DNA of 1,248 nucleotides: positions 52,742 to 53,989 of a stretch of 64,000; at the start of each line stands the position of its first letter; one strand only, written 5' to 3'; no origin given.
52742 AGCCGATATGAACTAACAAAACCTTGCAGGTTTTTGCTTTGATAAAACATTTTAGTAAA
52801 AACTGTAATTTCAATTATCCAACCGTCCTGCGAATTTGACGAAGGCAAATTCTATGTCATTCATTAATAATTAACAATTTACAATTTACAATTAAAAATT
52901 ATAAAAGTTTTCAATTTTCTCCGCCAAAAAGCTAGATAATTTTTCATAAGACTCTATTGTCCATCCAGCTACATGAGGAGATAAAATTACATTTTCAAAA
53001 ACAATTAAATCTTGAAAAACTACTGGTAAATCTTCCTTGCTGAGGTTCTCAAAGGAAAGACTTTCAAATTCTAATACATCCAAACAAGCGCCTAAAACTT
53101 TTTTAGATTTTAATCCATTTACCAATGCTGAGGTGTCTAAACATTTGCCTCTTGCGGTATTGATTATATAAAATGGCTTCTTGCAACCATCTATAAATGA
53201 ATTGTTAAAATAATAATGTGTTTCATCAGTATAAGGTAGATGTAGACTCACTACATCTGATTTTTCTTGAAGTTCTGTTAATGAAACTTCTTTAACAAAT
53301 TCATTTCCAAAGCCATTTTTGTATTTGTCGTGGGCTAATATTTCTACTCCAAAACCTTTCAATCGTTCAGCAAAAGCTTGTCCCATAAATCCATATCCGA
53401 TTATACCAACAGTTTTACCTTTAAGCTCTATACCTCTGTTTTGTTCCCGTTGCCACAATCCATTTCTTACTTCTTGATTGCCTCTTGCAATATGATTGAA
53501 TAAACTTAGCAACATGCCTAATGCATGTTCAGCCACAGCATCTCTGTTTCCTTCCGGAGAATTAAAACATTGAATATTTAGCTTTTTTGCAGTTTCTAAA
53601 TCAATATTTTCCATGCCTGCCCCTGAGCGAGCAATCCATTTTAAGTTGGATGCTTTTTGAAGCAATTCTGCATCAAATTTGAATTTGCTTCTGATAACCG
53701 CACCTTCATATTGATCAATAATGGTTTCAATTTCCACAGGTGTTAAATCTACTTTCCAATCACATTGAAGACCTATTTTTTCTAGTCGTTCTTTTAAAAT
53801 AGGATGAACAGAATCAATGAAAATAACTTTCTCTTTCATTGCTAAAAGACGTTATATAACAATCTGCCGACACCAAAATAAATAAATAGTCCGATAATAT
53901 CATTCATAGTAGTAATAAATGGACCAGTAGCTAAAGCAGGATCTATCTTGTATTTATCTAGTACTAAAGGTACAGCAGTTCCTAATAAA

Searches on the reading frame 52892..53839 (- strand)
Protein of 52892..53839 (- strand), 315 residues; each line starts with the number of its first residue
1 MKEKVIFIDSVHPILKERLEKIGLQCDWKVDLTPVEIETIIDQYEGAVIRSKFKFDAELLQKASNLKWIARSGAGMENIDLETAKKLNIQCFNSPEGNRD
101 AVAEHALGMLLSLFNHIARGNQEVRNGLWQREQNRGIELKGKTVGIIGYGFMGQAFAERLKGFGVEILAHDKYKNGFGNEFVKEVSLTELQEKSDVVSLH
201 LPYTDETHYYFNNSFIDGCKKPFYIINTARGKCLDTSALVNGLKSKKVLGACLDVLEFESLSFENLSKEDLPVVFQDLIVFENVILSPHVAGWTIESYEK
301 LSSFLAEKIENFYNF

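Call 15: find_encoding_contigs(protein=window:52892-53839:-, flank=10000, max_places=10)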
Protein window:52892-53839:- (315 aa): 1 contig read that carries it; 1 place shown.
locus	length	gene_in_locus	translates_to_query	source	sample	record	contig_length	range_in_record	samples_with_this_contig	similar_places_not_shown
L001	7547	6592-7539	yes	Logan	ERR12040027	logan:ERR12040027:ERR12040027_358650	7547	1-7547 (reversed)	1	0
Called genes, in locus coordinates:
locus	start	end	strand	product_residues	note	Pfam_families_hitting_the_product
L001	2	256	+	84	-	?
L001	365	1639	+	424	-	PF02403:Seryl_tRNA_N, PF00587:tRNA-synt_2b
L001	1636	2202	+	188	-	-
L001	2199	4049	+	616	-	PF13432:TPR_16 (faint), PF13174:TPR_6 (faint), PF13424:TPR_12 (faint), PF13428:TPR_14 (faint), PF14559:TPR_19 (faint), PF25064:ARM_TT21_5th (faint)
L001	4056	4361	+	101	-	PF14114:DUF4286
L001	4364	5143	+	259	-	PF00398:RrnaAD, PF13649:Methyltransf_25 (faint)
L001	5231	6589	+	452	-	PF03448:MgtE_N, PF14841:FliG_M (faint), PF00571:CBS (weak), PF01769:MgtE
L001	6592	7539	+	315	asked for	PF00389:2-Hacid_dh, PF02826:2-Hacid_dh_C, PF07991:KARI_N (weak)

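Call 17: search_protein_families(library=pfam, proteins=[window:52892-53839:-], max_evalue=0.01)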
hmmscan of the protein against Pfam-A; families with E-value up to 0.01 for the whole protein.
window:52892-53839:- (315 aa): 5 families
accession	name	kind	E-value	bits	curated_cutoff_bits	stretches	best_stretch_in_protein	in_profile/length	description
PF02826.25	2-Hacid_dh_C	-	5.4e-48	163.1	25.1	1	107-291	1-178/178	D-isomer specific 2-hydroxyacid dehydrogenase, NAD binding domain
PF00389.36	2-Hacid_dh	-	3.4e-23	82.2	24.6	1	5-313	1-124/134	D-isomer specific 2-hydroxyacid dehydrogenase, catalytic domain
PF07991.19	KARI_N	-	1.2e-05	25.3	20.6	1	139-208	2-75/165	Acetohydroxy acid isomeroreductase, NADPH-binding domain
PF03446.21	NAD_binding_2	-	0.00018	22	21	1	143-248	1-112/161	NAD binding domain of 6-phosphogluconate dehydrogenase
PF03807.23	F420_oxidored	-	0.0071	17.3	21.6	0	143-199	1-65/94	NADP oxidoreductase coenzyme F420-dependent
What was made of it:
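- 52892..53839 (-): D-2-hydroxyacid dehydrogenase gene. It is the last gene of the conserved syntenic block, and array 2 lies between it and the XRE gene. PF02826 and PF00389 (call 17).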

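Call 19: find_homologous_proteins(query=window:52892-53839:-, max_evalue=1e-60)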
Query window:52892-53839:- (315 aa): 7987 proteins with E <= 1e-60 among 8000 candidates; the best 120 are listed.
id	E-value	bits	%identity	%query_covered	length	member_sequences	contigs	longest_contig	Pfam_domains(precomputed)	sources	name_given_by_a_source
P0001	1.5e-208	709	100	100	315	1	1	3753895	PF00389.37,PF02826.26,PF07991.19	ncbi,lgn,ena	-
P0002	3.6e-178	610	85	99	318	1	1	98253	PF00389.37,PF02826.26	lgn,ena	-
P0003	2.4e-164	564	79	98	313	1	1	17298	PF00389.37,PF02826.26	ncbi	-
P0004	7.7e-164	562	80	98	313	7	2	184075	PF00389.37,PF02826.26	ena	-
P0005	1.2e-163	562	79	99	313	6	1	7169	PF03446.22,PF00389.37,PF02826.26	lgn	-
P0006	5.3e-162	556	77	99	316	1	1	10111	PF03446.22,PF00389.37,PF02826.26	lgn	-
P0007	7.1e-162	556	77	98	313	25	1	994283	PF03446.22,PF00389.37,PF02826.26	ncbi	-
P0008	9.7e-162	556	77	98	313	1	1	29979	PF00389.37,PF02826.26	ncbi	-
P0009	2.2e-161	554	78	99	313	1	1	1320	PF03446.22,PF00389.37,PF02826.26,PF07991.19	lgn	-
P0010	3.6e-141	488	-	-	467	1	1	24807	PF03446.22,PF00389.37,PF02826.26,PF22660.3,PF03807.24,PF07991.19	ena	-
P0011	6.6e-133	461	67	98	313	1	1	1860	PF00389.37,PF02826.26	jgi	jgi:D-3-phosphoglycerate dehydrogenase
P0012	2.2e-131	456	68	98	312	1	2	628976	PF00389.37,PF02826.26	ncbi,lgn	-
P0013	2.0e-130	453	66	97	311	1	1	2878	PF00389.37,PF02826.26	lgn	-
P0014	2.6e-130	452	65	98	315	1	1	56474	PF03446.22,PF00389.37,PF02826.26,PF07991.19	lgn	-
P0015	3.8e-130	452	68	98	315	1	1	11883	PF00389.37,PF02826.26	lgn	-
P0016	8.2e-129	447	67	98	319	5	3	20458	PF00389.37,PF02826.26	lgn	-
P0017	1.1e-128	447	65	98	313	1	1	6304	PF00389.37,PF02826.26,PF07991.19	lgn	-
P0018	2.1e-128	446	66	98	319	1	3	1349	PF00389.37,PF02826.26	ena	-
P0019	2.5e-128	446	65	98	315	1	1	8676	PF00389.37,PF02826.26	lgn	-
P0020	3.9e-128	445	67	98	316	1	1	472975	PF00389.37,PF02826.26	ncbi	-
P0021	5.6e-128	445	66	97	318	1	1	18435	PF03446.22,PF00389.37,PF02826.26,PF07991.19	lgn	-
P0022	6.2e-128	445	66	97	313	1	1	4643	PF00389.37,PF02826.26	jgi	jgi:D-3-phosphoglycerate dehydrogenase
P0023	7.4e-128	444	65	97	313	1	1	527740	PF00389.37,PF02826.26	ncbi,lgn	ncbi:MAG: NAD(P)-dependent oxidoreductase [Vicingaceae bacterium]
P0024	8.4e-128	444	64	97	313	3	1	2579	PF03446.22,PF00389.37,PF02826.26,PF07991.19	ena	-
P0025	9.4e-128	444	66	98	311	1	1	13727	PF00389.37,PF02826.26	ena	-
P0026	2.4e-127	443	65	98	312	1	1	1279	PF00389.37,PF02826.26,PF07991.19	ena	-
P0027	3.7e-127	442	65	98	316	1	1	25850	PF00389.37,PF02826.26,PF07991.19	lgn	-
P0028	9.6e-127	441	66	98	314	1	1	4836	PF00389.37,PF02826.26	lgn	-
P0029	1.1e-126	440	65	98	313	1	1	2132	PF00389.37,PF02826.26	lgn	-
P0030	1.6e-126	440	64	98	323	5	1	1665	PF00389.37,PF02826.26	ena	-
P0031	2.2e-126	439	65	98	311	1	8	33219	PF00389.37,PF02826.26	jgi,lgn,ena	jgi:D-3-phosphoglycerate dehydrogenase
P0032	3.1e-126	439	65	98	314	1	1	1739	PF00389.37,PF02826.26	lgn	-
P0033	3.1e-126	439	63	98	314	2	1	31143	PF03446.22,PF00389.37,PF02826.26,PF07991.19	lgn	-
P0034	3.8e-126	439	65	97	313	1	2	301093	PF00389.37,PF02826.26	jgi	-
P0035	5.7e-126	438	65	98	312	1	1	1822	PF00389.37,PF02826.26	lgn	-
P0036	6.4e-126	438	65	98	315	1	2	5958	PF00389.37,PF02826.26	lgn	-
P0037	2.0e-125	436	64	97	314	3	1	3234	PF00389.37,PF02826.26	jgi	jgi:D-3-phosphoglycerate dehydrogenase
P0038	2.5e-125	436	65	97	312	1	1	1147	PF00389.37,PF02826.26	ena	-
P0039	2.8e-125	436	63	98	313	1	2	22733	PF00389.37,PF02826.26,PF07991.19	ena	-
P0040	2.9e-125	436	64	98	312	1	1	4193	PF00389.37,PF02826.26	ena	-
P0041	3.0e-125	436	63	98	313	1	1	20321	PF00389.37,PF02826.26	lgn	-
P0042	4.1e-125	435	64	98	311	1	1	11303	PF00389.37,PF02826.26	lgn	-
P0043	5.7e-125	435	65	98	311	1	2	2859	PF00389.37,PF02826.26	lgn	-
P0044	5.8e-125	435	64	98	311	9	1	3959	PF00389.37,PF02826.26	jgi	jgi:D-3-phosphoglycerate dehydrogenase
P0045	6.6e-125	435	62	98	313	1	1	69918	PF00389.37,PF02826.26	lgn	-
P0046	8.6e-125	434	63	100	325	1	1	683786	PF00389.37,PF02826.26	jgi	jgi:D-3-phosphoglycerate dehydrogenase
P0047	9.3e-125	434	63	98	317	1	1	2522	PF00389.37,PF02826.26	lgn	-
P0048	9.5e-125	434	65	98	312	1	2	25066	PF00389.37,PF02826.26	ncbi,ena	-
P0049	1.3e-124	434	65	97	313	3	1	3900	PF03446.22,PF00389.37,PF02826.26,PF07991.19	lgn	-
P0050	1.3e-124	434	65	98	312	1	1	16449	PF00389.37,PF02826.26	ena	-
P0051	1.5e-124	433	65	98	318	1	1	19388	PF00389.37,PF02826.26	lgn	-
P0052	1.7e-124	433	65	98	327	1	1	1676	PF00389.37,PF02826.26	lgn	-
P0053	2.0e-124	433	64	98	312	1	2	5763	PF00389.37,PF02826.26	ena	-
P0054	3.6e-124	432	62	98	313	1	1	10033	PF00389.37,PF02826.26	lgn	-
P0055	7.9e-124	431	65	98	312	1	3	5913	PF00389.37,PF02826.26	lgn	-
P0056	9.2e-124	431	62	98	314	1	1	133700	PF00389.37,PF02826.26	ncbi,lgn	ncbi:MAG: 2-hydroxyacid dehydrogenase [Salibacteraceae bacterium]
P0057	9.6e-124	431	65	98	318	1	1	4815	PF00389.37,PF02826.26,PF07991.19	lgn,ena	-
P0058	1.2e-123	431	63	98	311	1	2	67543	PF00389.37,PF02826.26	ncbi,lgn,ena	-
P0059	1.3e-123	430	64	99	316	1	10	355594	PF00389.37,PF02826.26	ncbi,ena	-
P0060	1.4e-123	430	65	97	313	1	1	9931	PF00389.37,PF02826.26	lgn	-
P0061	1.6e-123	430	64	98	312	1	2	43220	PF00389.37,PF02826.26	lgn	-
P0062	1.7e-123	430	64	99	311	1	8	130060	PF00389.37,PF02826.26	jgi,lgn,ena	jgi:D-3-phosphoglycerate dehydrogenase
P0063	2.0e-123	430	65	98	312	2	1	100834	PF00389.37,PF02826.26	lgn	-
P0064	2.3e-123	430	62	97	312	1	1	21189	PF00389.37,PF02826.26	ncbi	-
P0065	2.3e-123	430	64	99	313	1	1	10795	PF00389.37,PF02826.26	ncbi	-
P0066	2.8e-123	429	64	98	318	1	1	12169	PF00389.37,PF02826.26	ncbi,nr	ncbi:MAG: hydroxyacid dehydrogenase [Flavobacteriales bacterium]|nr:hydroxyacid dehydrogenase [Flavo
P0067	3.6e-123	429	62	99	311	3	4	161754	PF00389.37,PF02826.26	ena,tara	tara:strand:- start:14 stop:949 length:936 start_codon:yes stop_codon:yes gene_type:complete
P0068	3.8e-123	429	63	99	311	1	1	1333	PF00389.37,PF02826.26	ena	-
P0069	4.5e-123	429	64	98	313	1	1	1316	PF03446.22,PF00389.37,PF02826.26,PF07991.19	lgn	-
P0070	5.6e-123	428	63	99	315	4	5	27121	PF00389.37,PF02826.26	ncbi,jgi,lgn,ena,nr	ncbi:2-hydroxyacid dehydrogenase [Salibacteraceae bacterium]|jgi:D-3-phosphoglycerate dehydrogenase|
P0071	6.1e-123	428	64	97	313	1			PF00389.37,PF02826.26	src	-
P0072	6.2e-123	428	62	97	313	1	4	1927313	PF00389.37,PF02826.26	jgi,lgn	-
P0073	7.4e-123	428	62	97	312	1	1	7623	PF03446.22,PF00389.37,PF02826.26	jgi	-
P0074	1.1e-122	427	64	97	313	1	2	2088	PF00389.37,PF02826.26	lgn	-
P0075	1.2e-122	427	64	98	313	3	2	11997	PF00389.37,PF02826.26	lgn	-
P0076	1.3e-122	427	64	98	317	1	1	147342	PF00389.37,PF02826.26,PF07991.19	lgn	-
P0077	1.4e-122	427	64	98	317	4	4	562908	PF00389.37,PF02826.26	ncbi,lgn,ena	-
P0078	1.5e-122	427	63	98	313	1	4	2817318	PF00389.37,PF02826.26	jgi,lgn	-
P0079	1.7e-122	427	64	97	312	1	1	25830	PF00389.37,PF02826.26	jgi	jgi:D-3-phosphoglycerate dehydrogenase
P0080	2.4e-122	426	63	98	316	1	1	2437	PF00389.37,PF02826.26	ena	-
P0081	2.8e-122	426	63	98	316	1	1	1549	PF00389.37,PF02826.26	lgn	-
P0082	3.0e-122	426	63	97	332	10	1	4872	PF00389.37,PF02826.26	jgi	jgi:D-3-phosphoglycerate dehydrogenase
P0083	5.3e-122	425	62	97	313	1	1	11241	PF03446.22,PF00389.37,PF02826.26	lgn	-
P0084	7.0e-122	425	63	98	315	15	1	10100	PF00389.37,PF02826.26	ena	-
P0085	7.7e-122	425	63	98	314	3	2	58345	PF00389.37,PF02826.26,PF07991.19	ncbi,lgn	-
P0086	7.8e-122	424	62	97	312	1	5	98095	PF00389.37,PF02826.26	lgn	-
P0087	9.9e-122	424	63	98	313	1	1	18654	PF03446.22,PF00389.37,PF02826.26,PF07991.19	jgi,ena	-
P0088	1.0e-121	424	63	98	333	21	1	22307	PF00389.37,PF02826.26,PF07991.19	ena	-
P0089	1.7e-121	423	64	98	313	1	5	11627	PF00389.37,PF02826.26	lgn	-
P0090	2.5e-121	423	63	98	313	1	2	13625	PF00389.37,PF02826.26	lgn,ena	-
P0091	3.0e-121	423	61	99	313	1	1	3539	PF00389.37,PF02826.26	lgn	-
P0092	3.6e-121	422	62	97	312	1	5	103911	PF00389.37,PF02826.26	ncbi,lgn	-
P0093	3.7e-121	422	63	98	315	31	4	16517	PF00389.37,PF02826.26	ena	-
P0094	4.2e-121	422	62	99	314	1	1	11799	PF00389.37,PF02826.26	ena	-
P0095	5.5e-121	422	61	97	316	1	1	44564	PF00389.37,PF02826.26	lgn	-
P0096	5.7e-121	422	62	99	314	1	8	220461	PF00389.37,PF02826.26,PF07991.19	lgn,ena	-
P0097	5.7e-121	422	64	98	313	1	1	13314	PF00389.37,PF02826.26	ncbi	-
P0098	7.7e-121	421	62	98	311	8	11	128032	PF00389.37,PF02826.26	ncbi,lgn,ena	-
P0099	7.8e-121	421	61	98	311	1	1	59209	PF00389.37,PF02826.26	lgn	-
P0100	1.2e-120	421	61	99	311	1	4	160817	PF00389.37,PF02826.26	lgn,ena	-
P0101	1.3e-120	420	61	98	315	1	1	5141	PF00389.37,PF02826.26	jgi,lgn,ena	-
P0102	1.5e-120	420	62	98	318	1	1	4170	PF00389.37,PF02826.26,PF07991.19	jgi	jgi:D-3-phosphoglycerate dehydrogenase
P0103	1.6e-120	420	63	97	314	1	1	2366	PF00389.37,PF02826.26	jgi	-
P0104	1.6e-120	420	62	98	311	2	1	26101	PF00389.37,PF02826.26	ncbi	-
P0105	1.7e-120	420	62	99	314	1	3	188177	PF00389.37,PF02826.26,PF07991.19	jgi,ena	-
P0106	2.1e-120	420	61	98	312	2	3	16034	PF03446.22,PF00389.37,PF02826.26,PF07991.19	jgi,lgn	jgi:D-3-phosphoglycerate dehydrogenase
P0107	2.1e-120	420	60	98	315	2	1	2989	PF00389.37,PF02826.26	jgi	-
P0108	2.5e-120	420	61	98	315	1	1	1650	PF00389.37,PF02826.26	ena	-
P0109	2.5e-120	420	61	98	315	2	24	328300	PF00389.37,PF02826.26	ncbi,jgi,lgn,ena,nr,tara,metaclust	ncbi:MAG: hydroxyacid dehydrogenase [Salibacteraceae bacterium]|nr:hydroxyacid dehydrogenase [Saliba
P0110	3.1e-120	419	63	98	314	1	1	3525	PF00389.37,PF02826.26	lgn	-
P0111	3.6e-120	419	62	98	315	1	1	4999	PF00389.37,PF02826.26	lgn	-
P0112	4.2e-120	419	61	98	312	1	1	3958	PF03446.22,PF00389.37,PF02826.26,PF07991.19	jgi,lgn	jgi:D-3-phosphoglycerate dehydrogenase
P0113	5.2e-120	419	61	99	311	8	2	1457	PF00389.37,PF02826.26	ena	-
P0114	5.8e-120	418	62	98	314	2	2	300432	PF00389.37,PF02826.26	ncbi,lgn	ncbi:MAG: NAD(P)-dependent oxidoreductase [Vicingaceae bacterium]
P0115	6.6e-120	418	61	98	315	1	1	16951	PF00389.37,PF02826.26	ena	-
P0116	7.0e-120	418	62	98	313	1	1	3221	PF00389.37,PF02826.26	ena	-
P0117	7.7e-120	418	60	99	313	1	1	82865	PF03446.22,PF00389.37,PF02826.26,PF07991.19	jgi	-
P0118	8.5e-120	418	60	98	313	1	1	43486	PF03446.22,PF00389.37,PF02826.26,PF07991.19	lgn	-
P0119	8.8e-120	418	61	97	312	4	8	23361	PF00389.37,PF02826.26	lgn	-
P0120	9.3e-120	418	61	98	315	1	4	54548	PF00389.37,PF02826.26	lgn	-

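Call 20: find_encoding_contigs(protein=P0002, flank=10000, max_places=4)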
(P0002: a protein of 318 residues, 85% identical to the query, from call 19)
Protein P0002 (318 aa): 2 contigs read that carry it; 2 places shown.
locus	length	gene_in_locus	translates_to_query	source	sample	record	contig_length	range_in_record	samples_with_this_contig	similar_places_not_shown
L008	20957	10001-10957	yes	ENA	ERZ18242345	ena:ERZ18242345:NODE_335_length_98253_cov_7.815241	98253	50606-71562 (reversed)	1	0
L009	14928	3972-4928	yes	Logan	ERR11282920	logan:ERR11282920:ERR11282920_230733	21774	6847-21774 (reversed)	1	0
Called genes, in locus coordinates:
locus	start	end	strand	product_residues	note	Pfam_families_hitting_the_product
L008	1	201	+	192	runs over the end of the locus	PF25593:GldD_lipo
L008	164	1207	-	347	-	PF02628:COX15-CtaA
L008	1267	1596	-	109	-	-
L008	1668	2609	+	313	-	PF00892:EamA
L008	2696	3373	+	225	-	PF00829:Ribosomal_L21p, PF14520:HHH_5 (weak)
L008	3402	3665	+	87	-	PF01016:Ribosomal_L27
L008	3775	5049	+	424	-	PF02403:Seryl_tRNA_N, PF00587:tRNA-synt_2b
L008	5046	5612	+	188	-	-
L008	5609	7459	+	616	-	PF07719:TPR_2 (faint), PF12895:ANAPC3 (faint), PF13174:TPR_6 (faint), PF13424:TPR_12 (faint), PF13428:TPR_14 (faint), PF13432:TPR_16 (faint), PF25058:ARM_TT21 (faint), PF25064:ARM_TT21_5th (faint), +1 more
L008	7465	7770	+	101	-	PF14114:DUF4286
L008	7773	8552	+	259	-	PF00398:RrnaAD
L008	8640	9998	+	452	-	PF14841:FliG_M (faint), PF03448:MgtE_N, PF00571:CBS (weak), PF01769:MgtE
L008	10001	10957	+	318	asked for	PF00389:2-Hacid_dh, PF02826:2-Hacid_dh_C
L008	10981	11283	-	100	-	PF12844:HTH_19 (weak), PF01381:HTH_3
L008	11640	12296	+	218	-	-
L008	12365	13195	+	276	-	PF13620:CarboxypepD_reg, PF13715:CarbopepD_reg_2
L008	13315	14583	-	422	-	PF00696:AA_kinase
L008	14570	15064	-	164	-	PF00583:Acetyltransf_1, PF13673:Acetyltransf_10 (weak), PF13508:Acetyltransf_7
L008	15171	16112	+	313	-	PF00316:FBPase, PF18913:FBPase_C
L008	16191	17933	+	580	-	PF00515:TPR_1, PF07719:TPR_2 (weak), PF13371:TPR_9, PF13414:TPR_11 (weak), PF13424:TPR_12, PF13424:TPR_12 (weak), PF00515:TPR_1, PF13414:TPR_11, +8 more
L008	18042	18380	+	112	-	PF05973:Gp49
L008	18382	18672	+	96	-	PF12844:HTH_19, PF13560:HTH_31, PF01381:HTH_3, PF13413:HTH_25 (weak)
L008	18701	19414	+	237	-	PF09844:DUF2071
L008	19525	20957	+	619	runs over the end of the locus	PF01053:Cys_Met_Meta_PP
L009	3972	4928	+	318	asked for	PF00389:2-Hacid_dh, PF02826:2-Hacid_dh_C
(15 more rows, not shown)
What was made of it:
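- On Integron or integrative element: Genes beyond the dehydrogenase match housekeeping genes in the relatives (calls 15, 20).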

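Call 21: find_encoding_contigs(protein=P0004, flank=10000, max_places=4)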
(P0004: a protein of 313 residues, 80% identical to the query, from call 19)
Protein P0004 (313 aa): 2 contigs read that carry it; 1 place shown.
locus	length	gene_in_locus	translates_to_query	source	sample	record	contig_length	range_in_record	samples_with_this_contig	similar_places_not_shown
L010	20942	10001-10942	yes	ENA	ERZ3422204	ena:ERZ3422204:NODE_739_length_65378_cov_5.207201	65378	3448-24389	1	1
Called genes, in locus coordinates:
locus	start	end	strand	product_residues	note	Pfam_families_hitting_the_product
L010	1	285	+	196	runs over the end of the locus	PF25593:GldD_lipo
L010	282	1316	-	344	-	PF02628:COX15-CtaA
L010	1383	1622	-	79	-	-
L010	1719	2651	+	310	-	PF00892:EamA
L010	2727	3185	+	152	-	PF00829:Ribosomal_L21p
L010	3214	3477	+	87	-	PF01016:Ribosomal_L27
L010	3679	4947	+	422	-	PF02403:Seryl_tRNA_N, PF00587:tRNA-synt_2b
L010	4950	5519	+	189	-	-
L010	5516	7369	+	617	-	PF13174:TPR_6 (faint), PF13428:TPR_14 (faint), PF13432:TPR_16 (faint), PF14559:TPR_19 (faint), PF25058:ARM_TT21 (faint), PF13424:TPR_12 (faint)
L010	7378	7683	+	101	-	PF14114:DUF4286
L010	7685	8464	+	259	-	PF00398:RrnaAD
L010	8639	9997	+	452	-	PF03448:MgtE_N, PF00571:CBS (weak), PF01769:MgtE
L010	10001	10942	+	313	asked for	PF00389:2-Hacid_dh, PF02826:2-Hacid_dh_C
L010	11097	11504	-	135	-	-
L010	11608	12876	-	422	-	PF00696:AA_kinase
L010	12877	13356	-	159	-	PF00583:Acetyltransf_1, PF13673:Acetyltransf_10, PF13508:Acetyltransf_7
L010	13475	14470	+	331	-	PF00316:FBPase, PF18913:FBPase_C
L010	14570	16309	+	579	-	PF13424:TPR_12 (weak), PF00515:TPR_1, PF07719:TPR_2 (weak), PF13371:TPR_9 (weak), PF13414:TPR_11 (weak), PF00515:TPR_1, PF13414:TPR_11, PF13414:TPR_11, +7 more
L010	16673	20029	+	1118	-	PF17757:UvrB_inter, PF02559:CarD_TRCF_RID, PF00270:DEAD, PF04851:ResIII, PF00271:Helicase_C, PF03461:TRCF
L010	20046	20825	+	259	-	-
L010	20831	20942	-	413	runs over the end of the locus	PF12704:MacB_PCD, PF02687:FtsX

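Call 22: find_encoding_contigs(protein=P0007, flank=10000, max_places=4)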
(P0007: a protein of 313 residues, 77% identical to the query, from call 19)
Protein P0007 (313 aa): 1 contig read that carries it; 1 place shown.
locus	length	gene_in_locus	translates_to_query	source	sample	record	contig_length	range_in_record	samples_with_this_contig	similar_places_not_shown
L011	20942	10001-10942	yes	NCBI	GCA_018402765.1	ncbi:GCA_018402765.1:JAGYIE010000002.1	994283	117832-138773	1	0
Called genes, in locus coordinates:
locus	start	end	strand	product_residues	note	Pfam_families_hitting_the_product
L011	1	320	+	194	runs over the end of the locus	PF25593:GldD_lipo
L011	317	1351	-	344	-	PF02628:COX15-CtaA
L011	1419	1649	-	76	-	-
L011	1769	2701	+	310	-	PF00892:EamA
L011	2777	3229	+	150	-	PF00829:Ribosomal_L21p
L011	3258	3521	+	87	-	PF01016:Ribosomal_L27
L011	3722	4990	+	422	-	PF02403:Seryl_tRNA_N, PF00587:tRNA-synt_2b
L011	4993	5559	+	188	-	-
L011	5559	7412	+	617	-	PF07719:TPR_2 (faint), PF13174:TPR_6 (faint), PF13424:TPR_12 (faint), PF13428:TPR_14 (faint), PF13432:TPR_16 (faint), PF14559:TPR_19 (faint), PF25058:ARM_TT21 (faint)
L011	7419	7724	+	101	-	PF14114:DUF4286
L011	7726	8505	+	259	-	PF00398:RrnaAD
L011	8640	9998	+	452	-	PF03448:MgtE_N, PF00571:CBS (weak), PF01769:MgtE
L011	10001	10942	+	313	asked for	PF00389:2-Hacid_dh, PF02826:2-Hacid_dh_C, PF03446:NAD_binding_2 (weak)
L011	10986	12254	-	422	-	PF00696:AA_kinase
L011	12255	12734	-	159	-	PF00583:Acetyltransf_1, PF13673:Acetyltransf_10 (weak), PF13508:Acetyltransf_7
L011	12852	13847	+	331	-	PF00316:FBPase, PF18913:FBPase_C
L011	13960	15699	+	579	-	PF13424:TPR_12 (weak), PF00515:TPR_1 (weak), PF13371:TPR_9 (weak), PF00515:TPR_1, PF07719:TPR_2 (weak), PF13424:TPR_12 (weak), PF13414:TPR_11, PF13371:TPR_9 (weak), +7 more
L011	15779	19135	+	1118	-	PF17757:UvrB_inter, PF02559:CarD_TRCF_RID, PF00270:DEAD, PF04851:ResIII, PF00271:Helicase_C, PF03461:TRCF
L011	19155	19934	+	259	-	-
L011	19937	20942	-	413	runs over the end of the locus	PF12704:MacB_PCD, PF02687:FtsX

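Call 66: find_encoding_contigs(protein=P0006, flank=10000, max_places=4)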
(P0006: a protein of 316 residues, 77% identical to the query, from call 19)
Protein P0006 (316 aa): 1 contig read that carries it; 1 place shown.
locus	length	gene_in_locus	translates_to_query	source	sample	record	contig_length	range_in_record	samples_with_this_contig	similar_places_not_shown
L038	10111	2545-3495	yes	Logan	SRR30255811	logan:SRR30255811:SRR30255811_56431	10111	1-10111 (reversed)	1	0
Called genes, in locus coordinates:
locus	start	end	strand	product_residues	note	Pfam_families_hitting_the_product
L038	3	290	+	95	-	?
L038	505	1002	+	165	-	-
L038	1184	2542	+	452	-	PF03448:MgtE_N, PF00571:CBS (weak), PF01769:MgtE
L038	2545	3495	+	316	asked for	PF00389:2-Hacid_dh, PF02826:2-Hacid_dh_C, PF03446:NAD_binding_2 (faint)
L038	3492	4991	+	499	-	PF03901:Glyco_transf_22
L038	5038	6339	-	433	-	PF01098:FTSW_RODA_SPOVE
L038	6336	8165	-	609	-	PF03717:PBP_dimer, PF00905:Transpeptidase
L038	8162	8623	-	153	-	-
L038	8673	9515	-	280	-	PF04085:MreC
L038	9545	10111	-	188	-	?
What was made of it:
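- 52892..53839 (-): Synteny on its other side holds in L008, L010, L011 and partly in L038, while the neighbours on this side differ in every relative (calls 20-22, 66).
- The genes following the dehydrogenase differ in the window, L008, L010, L011 and L038 (calls 20-22, 66).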
